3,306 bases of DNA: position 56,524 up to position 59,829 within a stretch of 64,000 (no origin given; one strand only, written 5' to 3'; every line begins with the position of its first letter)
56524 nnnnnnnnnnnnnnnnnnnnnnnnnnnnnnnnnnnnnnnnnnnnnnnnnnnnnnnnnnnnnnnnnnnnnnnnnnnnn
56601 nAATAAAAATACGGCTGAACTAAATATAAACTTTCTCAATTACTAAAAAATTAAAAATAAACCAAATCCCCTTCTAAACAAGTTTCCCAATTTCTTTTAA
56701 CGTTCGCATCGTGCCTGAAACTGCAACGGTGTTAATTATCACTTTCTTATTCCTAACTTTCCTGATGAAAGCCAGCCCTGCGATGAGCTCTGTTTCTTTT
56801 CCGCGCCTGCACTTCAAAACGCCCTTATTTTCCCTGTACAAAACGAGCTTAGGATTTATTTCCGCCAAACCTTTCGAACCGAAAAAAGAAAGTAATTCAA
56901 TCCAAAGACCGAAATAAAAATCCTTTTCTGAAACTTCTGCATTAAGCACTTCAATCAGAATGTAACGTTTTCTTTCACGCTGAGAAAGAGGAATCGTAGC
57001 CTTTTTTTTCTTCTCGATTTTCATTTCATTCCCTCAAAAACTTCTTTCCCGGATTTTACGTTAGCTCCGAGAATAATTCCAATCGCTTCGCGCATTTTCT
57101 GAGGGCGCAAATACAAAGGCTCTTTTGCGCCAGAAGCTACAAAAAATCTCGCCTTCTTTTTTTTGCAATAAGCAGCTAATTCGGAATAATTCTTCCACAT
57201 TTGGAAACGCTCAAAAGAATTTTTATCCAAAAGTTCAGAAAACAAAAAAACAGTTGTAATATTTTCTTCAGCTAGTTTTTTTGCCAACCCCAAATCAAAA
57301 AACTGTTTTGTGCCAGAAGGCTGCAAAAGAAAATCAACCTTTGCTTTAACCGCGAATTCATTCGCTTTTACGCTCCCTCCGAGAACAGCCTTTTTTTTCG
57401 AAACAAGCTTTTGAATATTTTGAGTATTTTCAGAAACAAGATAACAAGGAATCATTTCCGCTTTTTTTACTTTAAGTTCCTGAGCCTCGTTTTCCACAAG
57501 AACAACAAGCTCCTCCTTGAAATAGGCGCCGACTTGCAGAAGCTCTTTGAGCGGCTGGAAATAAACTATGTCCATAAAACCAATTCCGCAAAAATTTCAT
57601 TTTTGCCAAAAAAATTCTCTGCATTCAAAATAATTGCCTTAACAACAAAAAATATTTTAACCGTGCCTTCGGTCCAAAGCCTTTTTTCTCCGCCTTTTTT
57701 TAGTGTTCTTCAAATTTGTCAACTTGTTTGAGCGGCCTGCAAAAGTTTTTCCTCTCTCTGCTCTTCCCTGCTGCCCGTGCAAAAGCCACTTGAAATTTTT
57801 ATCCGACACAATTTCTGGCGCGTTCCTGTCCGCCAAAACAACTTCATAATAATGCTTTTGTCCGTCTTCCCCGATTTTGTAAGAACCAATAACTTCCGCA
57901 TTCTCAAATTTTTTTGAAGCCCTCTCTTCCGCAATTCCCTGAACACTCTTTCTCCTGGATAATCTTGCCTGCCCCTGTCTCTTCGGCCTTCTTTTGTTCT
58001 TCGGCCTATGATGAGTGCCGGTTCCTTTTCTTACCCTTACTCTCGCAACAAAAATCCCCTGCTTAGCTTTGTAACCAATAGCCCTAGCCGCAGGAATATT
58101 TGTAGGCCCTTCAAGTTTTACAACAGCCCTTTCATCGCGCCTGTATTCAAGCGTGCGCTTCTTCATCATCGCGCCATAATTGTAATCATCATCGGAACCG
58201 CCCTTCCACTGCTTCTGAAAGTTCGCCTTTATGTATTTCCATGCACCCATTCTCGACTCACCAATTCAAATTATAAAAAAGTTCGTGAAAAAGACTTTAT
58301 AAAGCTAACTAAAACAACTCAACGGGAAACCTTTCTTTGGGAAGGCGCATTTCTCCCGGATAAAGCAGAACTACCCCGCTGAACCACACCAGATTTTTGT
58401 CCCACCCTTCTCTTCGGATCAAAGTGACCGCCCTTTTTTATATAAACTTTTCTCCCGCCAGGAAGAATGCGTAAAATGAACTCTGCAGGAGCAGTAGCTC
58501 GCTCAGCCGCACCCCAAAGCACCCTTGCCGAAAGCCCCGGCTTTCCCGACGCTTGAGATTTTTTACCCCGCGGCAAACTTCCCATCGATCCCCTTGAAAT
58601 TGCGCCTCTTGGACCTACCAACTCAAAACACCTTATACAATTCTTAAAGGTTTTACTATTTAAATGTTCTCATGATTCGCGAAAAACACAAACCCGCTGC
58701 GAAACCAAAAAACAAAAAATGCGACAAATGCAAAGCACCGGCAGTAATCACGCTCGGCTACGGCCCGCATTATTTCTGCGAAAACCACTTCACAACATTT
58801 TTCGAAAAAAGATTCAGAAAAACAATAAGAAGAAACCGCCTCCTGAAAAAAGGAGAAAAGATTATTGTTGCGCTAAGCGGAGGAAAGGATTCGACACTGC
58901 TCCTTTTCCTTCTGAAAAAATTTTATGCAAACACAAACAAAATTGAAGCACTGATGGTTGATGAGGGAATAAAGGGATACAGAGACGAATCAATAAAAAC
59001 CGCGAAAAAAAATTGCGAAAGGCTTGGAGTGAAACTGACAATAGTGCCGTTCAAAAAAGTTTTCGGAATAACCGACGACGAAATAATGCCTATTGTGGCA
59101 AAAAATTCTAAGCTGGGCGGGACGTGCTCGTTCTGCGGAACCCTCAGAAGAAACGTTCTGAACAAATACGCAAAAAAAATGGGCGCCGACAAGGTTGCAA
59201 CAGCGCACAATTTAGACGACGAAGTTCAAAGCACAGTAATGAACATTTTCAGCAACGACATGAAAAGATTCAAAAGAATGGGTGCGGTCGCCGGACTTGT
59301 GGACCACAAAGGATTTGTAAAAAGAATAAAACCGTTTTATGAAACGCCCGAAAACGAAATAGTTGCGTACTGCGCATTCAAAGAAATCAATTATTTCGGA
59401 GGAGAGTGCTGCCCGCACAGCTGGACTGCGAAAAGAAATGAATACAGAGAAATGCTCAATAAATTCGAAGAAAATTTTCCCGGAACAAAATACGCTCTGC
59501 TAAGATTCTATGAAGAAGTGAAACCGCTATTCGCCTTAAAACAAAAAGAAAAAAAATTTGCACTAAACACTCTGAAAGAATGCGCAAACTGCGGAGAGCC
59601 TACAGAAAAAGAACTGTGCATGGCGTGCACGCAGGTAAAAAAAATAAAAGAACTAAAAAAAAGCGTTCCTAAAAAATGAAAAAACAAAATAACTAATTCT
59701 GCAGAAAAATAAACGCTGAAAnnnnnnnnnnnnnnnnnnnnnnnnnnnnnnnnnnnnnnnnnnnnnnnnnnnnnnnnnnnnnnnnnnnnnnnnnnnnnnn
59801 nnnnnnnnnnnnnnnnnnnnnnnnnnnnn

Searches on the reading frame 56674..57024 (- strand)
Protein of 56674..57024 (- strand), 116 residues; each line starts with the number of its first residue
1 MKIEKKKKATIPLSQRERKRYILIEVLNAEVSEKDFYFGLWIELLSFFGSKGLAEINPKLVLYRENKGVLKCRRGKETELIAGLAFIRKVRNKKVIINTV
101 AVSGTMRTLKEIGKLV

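Call 12: search_protein_families(library=pfam, proteins=[window:56674-57024:-], max_evalue=0.01)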
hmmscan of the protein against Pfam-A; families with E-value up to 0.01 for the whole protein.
window:56674-57024:- (116 aa): 1 family
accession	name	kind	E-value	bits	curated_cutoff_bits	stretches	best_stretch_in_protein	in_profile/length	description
PF01900.24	RNase_P_Rpp14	-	1.5e-16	60.8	23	1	20-111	1-101/104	Rpp14/Pop5 family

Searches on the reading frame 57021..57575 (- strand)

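Call 12: search_protein_families(library=pfam, proteins=[window:57021-57575:-], max_evalue=0.01)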
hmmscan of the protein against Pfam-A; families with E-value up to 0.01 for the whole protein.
window:57021-57575:- (184 aa): 1 family
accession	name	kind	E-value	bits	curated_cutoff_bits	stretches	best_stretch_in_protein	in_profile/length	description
PF01876.22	RNase_P_p30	-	5.7e-09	36.2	35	1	45-179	72-210/214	RNase P subunit p30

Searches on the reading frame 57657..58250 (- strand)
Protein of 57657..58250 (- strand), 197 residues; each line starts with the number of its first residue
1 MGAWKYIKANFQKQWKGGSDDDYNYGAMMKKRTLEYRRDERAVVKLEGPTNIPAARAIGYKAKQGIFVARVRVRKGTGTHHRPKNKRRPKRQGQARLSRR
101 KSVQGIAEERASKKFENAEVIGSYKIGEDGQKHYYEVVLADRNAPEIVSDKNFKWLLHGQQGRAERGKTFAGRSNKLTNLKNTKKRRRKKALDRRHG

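Call 11: find_related_loci(query=window:57657-58250:-, collection=genome_contigs, flank=3000)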
Query window:57657-58250:- (197 aa) in genome_contigs; peptide patterns used: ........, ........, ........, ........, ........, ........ (x = any residue, [..] = any of these).
230 stretches matched a pattern; 39 encode a relative of the query (tblastn E <= 1e-3); 39 distinct loci.
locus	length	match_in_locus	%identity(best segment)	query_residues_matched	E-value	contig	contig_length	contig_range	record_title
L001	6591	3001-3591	79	1-197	2e-106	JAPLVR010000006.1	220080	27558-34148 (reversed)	MAG: Candidatus Iainarchaeum archaeon isolate LacPavin_0920_SED1_MAG_42_29 LacPavin_0920_SED1_scaffold_1141106, whole ge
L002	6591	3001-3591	72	1-197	8e-95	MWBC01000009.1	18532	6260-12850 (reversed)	MAG: archaeon ADurb.Bin336 isolate ADurb.Bin336 BWY55_contig000009, whole genome shotgun sequence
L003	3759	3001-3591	70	1-197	1e-92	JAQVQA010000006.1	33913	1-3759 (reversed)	MAG: Candidatus ainarchaeum sp. isolate STF1_216 NODE_2675_length_33913_cov_21.277008_Sandtown_F1, whole genome shotgun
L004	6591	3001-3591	68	1-197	1e-89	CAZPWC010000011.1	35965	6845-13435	MAG TPA_asm: uncultured archaeon isolate SRP178699_co1_643 genome assembly, contig: NODE_1149_length_35965_cov_7.456642,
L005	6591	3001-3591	69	1-197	2e-89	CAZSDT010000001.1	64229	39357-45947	MAG TPA_asm: uncultured archaeon isolate SRP263991_co4_519 genome assembly, contig: NODE_346_length_64229_cov_6.886325,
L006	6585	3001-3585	68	1-196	1e-86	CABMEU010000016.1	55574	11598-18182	uncultured archaeon isolate LFW-252_2 genome assembly, contig: LFW2522_23, whole genome shotgun sequence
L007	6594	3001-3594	66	1-197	3e-86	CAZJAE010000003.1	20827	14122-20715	MAG TPA_asm: uncultured archaeon isolate binchicken_co115_24 genome assembly, contig: NODE_4115_length_20827_cov_4.58501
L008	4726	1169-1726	68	1-185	3e-85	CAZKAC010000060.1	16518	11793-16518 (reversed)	MAG TPA_asm: uncultured archaeon isolate SRP067234_co1_269 genome assembly, contig: k99_874184, whole genome shotgun seq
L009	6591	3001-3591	66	1-197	3e-85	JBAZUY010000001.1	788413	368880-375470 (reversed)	MAG: archaeon isolate SO_2017_GW1_24 NODE_43_length_788413_cov_2.329335_OW334_2017, whole genome shotgun sequence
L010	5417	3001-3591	65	1-197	3e-84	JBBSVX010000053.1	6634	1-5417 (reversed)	MAG: archaeon isolate H43-bin240_1 H43_bin240_1_000000000053, whole genome shotgun sequence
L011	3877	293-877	65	1-196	1e-83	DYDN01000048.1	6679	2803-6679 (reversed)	MAG TPA_asm: Candidatus Forterrea sp. isolate IMS_BF NODE_2760_length_6684_cov_81.7024, whole genome shotgun sequence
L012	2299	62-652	69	1-197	2e-85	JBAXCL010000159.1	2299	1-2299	MAG: archaeon isolate ELA192 MAG192_161, whole genome shotgun sequence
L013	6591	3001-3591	67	1-197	2e-82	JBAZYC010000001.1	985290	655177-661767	MAG: archaeon isolate SO_2017_GW1_71 NODE_17_length_985290_cov_1.729804_OW334_2017, whole genome shotgun sequence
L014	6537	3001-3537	65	1-179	5e-81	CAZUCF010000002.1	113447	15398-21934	MAG TPA_asm: uncultured archaeon isolate SRP263991_co2_249 genome assembly, contig: NODE_63_length_113447_cov_16.794130,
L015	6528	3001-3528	66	1-176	1e-80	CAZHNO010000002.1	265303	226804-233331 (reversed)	MAG TPA_asm: uncultured archaeon isolate SRP263991_co2_691 genome assembly, contig: NODE_6_length_265303_cov_9.046850, w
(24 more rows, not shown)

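Call 12: search_protein_families(library=pfam, proteins=[window:57657-58250:-], max_evalue=0.01)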
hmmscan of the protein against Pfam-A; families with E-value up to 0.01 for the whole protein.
window:57657-58250:- (197 aa): 1 family
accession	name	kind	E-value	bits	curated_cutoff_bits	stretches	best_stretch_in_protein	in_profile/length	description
PF00827.22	Ribosomal_L15e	-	1.4e-46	159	27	1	12-186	7-181/191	Ribosomal L15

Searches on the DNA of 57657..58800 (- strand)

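Call 3: search_rna_families(source=window, start=58150, end=58800, threshold=evalue, max_evalue=10, show_alignments=5)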
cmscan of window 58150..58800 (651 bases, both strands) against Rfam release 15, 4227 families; matches with E-value up to 10: 2.
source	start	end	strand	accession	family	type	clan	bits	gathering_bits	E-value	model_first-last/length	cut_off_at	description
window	58150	58196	-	RF01145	sR14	Gene; snRNA; snoRNA; CD-box;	-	13.3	38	0.6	1-48/54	3'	Small nucleolar RNA sR14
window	58202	58335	-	RF00171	Tombus_5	Cis-reg;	-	12.7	43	8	1-166/166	no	Tombusvirus 5' UTR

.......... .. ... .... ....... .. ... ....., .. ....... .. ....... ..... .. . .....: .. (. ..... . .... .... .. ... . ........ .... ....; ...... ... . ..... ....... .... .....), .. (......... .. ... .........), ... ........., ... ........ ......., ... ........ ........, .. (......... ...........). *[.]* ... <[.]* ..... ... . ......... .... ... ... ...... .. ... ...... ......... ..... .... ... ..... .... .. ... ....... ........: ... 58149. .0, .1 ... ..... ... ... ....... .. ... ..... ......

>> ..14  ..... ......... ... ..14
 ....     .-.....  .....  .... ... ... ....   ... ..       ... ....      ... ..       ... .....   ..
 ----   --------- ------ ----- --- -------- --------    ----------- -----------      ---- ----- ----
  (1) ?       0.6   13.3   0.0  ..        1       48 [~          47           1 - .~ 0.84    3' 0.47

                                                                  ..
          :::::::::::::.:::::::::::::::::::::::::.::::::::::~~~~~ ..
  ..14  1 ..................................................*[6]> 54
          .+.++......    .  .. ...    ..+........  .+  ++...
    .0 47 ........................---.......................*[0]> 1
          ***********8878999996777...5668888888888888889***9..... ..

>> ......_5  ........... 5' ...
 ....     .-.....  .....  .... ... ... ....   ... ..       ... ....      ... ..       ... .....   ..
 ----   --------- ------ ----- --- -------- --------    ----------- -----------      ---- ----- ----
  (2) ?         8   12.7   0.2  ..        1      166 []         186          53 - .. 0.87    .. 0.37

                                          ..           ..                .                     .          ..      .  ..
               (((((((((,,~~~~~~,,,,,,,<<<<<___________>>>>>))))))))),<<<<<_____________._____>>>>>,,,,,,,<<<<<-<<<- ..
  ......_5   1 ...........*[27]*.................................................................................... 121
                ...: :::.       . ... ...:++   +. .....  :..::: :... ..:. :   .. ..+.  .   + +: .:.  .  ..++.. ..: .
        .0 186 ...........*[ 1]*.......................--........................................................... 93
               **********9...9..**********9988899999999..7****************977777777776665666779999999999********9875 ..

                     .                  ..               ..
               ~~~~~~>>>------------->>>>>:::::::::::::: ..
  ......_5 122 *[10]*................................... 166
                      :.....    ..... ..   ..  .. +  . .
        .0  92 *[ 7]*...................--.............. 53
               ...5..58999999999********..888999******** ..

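Call 13: search_rna_families(sources=[L001, L002, L003, L004, L005, L006, L007, L008, L009, L010, L011, L013, L014, L015, L016, L017, L018, L019, L020, L021], threshold=gathering)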
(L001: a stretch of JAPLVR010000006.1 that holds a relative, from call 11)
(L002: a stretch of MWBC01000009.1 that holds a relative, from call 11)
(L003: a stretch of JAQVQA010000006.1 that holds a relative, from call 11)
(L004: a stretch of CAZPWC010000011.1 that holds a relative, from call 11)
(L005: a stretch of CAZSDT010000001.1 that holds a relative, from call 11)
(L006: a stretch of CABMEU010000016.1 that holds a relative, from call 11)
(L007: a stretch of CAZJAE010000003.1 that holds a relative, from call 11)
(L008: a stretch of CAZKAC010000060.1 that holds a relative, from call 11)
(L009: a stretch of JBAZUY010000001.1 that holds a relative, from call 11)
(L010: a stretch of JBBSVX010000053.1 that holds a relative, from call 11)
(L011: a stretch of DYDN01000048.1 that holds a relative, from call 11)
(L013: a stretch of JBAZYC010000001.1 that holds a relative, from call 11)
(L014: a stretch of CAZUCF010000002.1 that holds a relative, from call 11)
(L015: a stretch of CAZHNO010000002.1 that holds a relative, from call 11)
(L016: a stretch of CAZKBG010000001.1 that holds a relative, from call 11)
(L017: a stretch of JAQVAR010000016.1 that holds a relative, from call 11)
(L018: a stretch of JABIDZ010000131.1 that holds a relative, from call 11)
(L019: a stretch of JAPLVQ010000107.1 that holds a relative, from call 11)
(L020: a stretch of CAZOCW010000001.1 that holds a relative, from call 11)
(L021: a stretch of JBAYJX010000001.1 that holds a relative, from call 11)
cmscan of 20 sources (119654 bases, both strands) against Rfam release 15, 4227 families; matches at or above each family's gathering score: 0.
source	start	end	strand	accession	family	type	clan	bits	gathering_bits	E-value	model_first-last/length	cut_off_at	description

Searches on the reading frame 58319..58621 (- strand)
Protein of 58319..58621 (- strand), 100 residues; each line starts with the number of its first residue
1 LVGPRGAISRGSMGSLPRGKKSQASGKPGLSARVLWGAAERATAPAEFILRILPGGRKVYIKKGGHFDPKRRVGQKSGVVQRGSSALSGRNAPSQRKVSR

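Call 12: search_protein_families(library=pfam, proteins=[window:58319-58621:-], max_evalue=0.01)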
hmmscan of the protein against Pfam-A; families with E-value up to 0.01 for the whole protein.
window:58319-58621:- (100 aa): 0 families

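Call 23: find_homologous_proteins(query=window:58319-58621:-, max_evalue=0.01)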
Query window:58319-58621:- (100 aa): 2 proteins with E <= 0.01 among 5 candidates.
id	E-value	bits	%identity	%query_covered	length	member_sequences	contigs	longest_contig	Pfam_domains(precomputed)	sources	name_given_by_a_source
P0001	5.8e-48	179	100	88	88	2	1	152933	-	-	-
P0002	1.7e-17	81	53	93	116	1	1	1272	-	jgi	jgi:hypothetical protein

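Call 26: find_encoding_contigs(protein=P0002, flank=3000)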
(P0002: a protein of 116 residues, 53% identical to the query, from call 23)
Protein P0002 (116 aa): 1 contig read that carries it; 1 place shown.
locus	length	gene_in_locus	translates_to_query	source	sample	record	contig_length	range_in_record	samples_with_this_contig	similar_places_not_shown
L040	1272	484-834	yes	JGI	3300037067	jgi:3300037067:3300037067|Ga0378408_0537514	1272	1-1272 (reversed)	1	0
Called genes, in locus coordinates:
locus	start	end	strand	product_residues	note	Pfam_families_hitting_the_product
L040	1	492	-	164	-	?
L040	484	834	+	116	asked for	-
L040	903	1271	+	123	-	?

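Call 31: search_protein_families(library=pfam, alignment_id=A1, max_evalue=1)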
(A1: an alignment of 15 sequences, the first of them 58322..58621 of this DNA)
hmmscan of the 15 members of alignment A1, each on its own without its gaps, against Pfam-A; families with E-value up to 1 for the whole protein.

A. member 1, window:58322-58621:- (100 aa): 0 families

B. families by the number of members that match (of 15 scanned): 3 families
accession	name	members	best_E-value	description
PF14237.11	GYF_2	1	0.0085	GYF domain 2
PF08770.17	SoxZ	1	0.11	Sulphur oxidation protein SoxZ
PF09229.17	Aha1_N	1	0.12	Activator of Hsp90 ATPase, N-terminal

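Call 32: search_protein_families(library=ncbifam, alignment_id=A1, max_evalue=1)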
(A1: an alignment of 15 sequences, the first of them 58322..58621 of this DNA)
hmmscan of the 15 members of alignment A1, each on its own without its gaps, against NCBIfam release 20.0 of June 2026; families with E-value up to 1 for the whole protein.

A. member 1, window:58322-58621:- (100 aa): 0 families

B. families by the number of members that match (of 15 scanned): 2 families
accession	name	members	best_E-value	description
TIGR04490.1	SoxZ_true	1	0.028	thiosulfate oxidation carrier complex protein SoxZ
NF047469.2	UVExpRegProtLA1448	1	0.18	LA_1448 family UV-C exposure upregulated protein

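Call 37: search_solved_structures(query=A3, max_evalue=10)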
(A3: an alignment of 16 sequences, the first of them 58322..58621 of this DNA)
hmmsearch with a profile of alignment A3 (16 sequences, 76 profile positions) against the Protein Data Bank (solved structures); distinct sequences matched with E-value up to 10: 0.

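Call 46: predict_structure(alignment_id=A3)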
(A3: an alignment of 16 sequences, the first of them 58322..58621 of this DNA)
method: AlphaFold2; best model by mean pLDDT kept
length: 100 residues; sequences in the alignment: 16
mean_pLDDT: 58.9   pTM: 0.18
mean pLDDT of the five models: 58.9, 56.7, 55.0, 55.0, 52.8
residues with pLDDT >= 90: 0; 70-90: 5; 50-70: 88; < 50: 7
segments of 3 or more residues with pLDDT < 50: 44-50
pLDDT, mean of each block of 10 residues (from residue 1): 60 58 59 54 49 57 69 64 57 61
secondary structure, 60 per line:
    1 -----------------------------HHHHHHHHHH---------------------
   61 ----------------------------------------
elements in order: H30-39

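Call 47: search_protein_representatives(alignment_id=A3)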
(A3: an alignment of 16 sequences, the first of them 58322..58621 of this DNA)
Query: 16 sequences, 76 profile positions. Proteins with E-value up to 0.001 (for the whole library): 11; up to 1e-10: 0; up to 1e-30: 0. The best 11 are listed.
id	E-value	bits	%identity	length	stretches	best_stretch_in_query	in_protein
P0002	7.9e-10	56.0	-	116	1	8-75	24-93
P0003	1.0e-09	55.6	-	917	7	10-51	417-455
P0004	6.7e-08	49.8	-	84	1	1-75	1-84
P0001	4.3e-07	47.2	-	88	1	20-75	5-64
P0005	4.1e-06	44.1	-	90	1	3-67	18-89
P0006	5.9e-06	43.6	-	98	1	5-75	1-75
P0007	8.0e-06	43.2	-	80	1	5-64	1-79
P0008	1.2e-05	42.6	-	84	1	3-76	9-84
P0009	8.7e-05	39.8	-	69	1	9-72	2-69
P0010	1.1e-04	39.5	-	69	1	5-71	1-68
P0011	1.5e-04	39.1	-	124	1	3-75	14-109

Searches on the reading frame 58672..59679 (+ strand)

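Call 12: search_protein_families(library=pfam, proteins=[window:58672-59679:+], max_evalue=0.01)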
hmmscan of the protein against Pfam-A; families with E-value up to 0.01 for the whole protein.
window:58672-59679:+ (335 aa): 8 families
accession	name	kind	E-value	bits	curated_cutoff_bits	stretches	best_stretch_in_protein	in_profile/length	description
PF01171.26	ATP_bind_3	-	4.7e-19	69.3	27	1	63-244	1-166/182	PP-loop family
PF03054.22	tRNA_Me_trans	-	4.5e-08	33.4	20.6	1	63-184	2-131/202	tRNA methyl transferase HUP domain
PF06508.19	QueC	-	5.6e-06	26.4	22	1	63-135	1-68/210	Queuosine biosynthesis protein QueC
PF02540.23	NAD_synthase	-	6.8e-06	25.8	21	1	60-179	17-129/242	NAD synthase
PF22082.2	TtuA_LIM_N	-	0.0004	20.8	27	1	16-40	1-25/26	2-thiouridine synthetase TtuA, N-terminal LIM domain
PF00764.25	Arginosuc_synth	-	0.00063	20.3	27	1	63-176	1-112/162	Arginosuccinate synthase N-terminal HUP domain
PF24167.1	DUF7411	-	0.0067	16.5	28.7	0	63-128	2-59/194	Family of unknown function (DUF7411)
PF04194.18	PDCD2_C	-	0.0088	16.4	30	0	261-327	3-68/111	Programmed cell death protein 2, C-terminal putative domain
